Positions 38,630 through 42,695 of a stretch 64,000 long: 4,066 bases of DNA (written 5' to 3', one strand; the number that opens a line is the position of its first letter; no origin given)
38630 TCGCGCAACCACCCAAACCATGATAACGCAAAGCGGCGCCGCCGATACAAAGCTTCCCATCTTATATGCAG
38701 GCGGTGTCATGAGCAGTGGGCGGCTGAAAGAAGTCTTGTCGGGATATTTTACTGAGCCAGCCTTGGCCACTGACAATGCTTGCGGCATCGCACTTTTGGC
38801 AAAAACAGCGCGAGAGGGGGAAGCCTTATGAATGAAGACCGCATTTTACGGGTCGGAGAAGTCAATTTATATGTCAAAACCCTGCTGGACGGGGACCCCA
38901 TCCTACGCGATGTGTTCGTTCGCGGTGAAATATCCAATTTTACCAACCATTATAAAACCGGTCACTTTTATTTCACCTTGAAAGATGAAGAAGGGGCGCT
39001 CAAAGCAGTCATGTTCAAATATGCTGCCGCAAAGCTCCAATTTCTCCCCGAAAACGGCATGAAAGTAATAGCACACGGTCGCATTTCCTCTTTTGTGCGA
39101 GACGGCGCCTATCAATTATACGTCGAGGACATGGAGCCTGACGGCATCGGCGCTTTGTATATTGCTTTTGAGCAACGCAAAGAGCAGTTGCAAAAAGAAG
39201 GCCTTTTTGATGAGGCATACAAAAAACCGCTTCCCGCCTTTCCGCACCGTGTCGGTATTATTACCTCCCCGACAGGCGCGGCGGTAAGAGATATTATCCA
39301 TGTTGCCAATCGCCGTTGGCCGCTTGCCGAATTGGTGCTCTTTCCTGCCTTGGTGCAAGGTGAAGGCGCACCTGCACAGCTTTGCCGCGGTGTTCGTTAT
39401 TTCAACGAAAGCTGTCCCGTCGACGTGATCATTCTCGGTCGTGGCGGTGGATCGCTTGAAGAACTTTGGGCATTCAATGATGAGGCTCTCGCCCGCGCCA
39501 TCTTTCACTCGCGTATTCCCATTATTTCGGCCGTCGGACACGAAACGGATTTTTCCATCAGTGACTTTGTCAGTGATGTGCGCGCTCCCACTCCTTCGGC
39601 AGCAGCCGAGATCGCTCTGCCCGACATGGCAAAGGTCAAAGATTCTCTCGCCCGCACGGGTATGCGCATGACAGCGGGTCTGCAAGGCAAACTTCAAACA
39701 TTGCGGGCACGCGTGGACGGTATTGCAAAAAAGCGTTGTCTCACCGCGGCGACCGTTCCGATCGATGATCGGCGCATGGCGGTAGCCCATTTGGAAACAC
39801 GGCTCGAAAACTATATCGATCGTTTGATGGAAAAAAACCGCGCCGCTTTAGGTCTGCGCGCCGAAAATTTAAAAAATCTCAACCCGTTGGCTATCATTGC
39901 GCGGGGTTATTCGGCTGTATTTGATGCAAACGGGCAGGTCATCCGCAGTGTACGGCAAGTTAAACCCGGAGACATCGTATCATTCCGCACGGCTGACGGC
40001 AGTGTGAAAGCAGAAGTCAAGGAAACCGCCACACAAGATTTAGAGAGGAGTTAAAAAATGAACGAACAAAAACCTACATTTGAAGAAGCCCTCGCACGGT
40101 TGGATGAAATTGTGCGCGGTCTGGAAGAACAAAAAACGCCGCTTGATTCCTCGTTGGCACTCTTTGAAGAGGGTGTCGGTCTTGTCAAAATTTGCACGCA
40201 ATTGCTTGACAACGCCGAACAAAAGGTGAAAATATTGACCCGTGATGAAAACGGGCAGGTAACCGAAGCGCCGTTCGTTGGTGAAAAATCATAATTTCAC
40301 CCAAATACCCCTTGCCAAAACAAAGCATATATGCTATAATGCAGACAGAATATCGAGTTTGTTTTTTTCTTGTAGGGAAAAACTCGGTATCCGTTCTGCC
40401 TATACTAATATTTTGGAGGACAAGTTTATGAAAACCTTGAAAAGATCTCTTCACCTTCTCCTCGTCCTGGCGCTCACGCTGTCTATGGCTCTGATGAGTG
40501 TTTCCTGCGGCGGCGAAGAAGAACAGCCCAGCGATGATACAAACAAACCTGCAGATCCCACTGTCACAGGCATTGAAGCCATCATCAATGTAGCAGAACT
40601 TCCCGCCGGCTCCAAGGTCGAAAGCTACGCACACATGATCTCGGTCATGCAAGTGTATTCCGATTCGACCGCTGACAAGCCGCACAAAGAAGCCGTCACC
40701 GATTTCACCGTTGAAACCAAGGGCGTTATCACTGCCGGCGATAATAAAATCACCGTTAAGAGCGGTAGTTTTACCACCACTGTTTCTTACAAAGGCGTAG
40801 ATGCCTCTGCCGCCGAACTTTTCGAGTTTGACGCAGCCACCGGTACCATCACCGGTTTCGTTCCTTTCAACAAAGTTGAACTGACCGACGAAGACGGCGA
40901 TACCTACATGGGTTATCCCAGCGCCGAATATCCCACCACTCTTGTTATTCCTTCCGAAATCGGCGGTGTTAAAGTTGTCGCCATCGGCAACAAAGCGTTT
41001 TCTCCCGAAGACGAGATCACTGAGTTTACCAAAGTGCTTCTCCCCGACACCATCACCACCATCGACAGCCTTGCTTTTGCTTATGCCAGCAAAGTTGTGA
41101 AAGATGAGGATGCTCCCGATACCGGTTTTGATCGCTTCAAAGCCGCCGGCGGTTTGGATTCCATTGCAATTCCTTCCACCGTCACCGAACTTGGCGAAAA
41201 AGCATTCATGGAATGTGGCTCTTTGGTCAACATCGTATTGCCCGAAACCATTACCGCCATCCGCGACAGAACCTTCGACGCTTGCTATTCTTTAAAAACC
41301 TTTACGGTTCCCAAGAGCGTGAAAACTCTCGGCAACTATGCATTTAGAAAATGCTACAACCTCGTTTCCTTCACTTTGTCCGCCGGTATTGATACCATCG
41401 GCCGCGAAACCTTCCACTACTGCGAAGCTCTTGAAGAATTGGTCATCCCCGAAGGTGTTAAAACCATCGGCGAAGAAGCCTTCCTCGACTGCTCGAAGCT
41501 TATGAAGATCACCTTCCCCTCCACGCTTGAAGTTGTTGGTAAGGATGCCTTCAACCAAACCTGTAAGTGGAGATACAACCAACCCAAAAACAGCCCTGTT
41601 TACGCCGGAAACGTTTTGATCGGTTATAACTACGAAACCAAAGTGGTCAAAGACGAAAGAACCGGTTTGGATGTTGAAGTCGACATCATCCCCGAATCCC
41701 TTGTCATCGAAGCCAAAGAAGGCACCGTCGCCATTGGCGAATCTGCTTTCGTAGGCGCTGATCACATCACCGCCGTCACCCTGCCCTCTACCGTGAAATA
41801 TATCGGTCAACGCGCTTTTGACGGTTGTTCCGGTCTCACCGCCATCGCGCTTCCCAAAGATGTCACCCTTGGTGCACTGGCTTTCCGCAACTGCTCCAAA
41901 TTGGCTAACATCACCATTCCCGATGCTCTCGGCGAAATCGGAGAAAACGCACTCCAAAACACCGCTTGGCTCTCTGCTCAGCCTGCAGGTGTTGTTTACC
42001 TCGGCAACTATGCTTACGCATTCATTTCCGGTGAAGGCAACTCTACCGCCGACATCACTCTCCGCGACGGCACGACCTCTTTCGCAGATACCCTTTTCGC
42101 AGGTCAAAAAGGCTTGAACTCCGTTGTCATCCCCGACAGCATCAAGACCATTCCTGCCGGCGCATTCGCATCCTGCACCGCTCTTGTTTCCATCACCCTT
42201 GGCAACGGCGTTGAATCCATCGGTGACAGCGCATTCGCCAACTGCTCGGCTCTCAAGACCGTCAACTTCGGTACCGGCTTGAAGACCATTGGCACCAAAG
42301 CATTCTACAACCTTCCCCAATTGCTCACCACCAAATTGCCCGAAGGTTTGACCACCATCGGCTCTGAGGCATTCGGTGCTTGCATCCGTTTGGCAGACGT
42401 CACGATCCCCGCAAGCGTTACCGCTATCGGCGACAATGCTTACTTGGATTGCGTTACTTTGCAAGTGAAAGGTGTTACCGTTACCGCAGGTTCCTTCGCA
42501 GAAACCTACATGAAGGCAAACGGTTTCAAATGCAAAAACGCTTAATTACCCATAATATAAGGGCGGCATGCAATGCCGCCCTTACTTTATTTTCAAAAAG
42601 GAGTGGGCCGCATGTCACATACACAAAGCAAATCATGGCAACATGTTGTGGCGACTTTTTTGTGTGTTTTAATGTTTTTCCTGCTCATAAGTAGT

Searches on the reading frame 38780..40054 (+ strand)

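Call 36: search_protein_families(library=pfam, proteins=[window:38780-40054:+], max_evalue=1e-8)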
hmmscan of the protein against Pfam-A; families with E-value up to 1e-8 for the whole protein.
window:38780-40054:+ (424 aa): 3 families
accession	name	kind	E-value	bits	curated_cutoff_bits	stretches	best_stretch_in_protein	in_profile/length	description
PF02601.20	Exonuc_VII_L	-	2.2e-92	310.4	35.9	2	142-356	1-213/315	Exonuclease VII, large subunit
PF13742.12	tRNA_anti_2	-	4.6e-29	100.9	27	1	24-119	2-95/95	OB-fold nucleic acid binding domain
PF01336.31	tRNA_anti-codon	-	2e-12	47.3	27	1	45-120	1-74/75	OB-fold nucleic acid binding domain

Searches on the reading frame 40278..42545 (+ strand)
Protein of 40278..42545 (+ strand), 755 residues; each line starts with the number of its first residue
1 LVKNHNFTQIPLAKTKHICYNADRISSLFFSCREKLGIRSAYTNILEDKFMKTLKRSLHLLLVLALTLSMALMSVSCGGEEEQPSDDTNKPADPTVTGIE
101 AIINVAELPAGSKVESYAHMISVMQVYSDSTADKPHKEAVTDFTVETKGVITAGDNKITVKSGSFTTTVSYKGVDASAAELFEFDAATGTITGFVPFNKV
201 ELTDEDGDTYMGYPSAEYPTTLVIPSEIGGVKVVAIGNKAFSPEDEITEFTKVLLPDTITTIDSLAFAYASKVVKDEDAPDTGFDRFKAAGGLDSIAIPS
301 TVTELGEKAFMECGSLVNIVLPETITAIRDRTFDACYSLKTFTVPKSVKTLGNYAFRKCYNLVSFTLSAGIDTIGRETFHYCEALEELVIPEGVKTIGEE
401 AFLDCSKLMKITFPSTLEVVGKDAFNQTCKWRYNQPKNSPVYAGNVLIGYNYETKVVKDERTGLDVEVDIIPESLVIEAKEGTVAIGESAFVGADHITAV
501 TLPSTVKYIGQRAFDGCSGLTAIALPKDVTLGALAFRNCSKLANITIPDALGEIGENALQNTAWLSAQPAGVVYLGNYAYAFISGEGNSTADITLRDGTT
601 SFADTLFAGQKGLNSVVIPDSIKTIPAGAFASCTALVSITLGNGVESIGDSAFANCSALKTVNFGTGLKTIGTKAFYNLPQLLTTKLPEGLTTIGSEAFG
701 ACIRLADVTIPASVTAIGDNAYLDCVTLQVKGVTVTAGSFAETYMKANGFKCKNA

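Call 4: search_protein_families(library=pfam, proteins=[window:40278-42545:+])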
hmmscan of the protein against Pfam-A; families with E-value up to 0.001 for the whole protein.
window:40278-42545:+ (755 aa): 2 families
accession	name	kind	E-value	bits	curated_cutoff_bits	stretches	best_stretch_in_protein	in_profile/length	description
PF13306.12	LRR_5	-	1.7e-101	335.4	27.7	5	601-728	2-126/127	BspA type Leucine rich repeat region (6 copies)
PF13855.12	LRR_8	-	1e-09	38.5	27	0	643-682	11-51/61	Leucine rich repeat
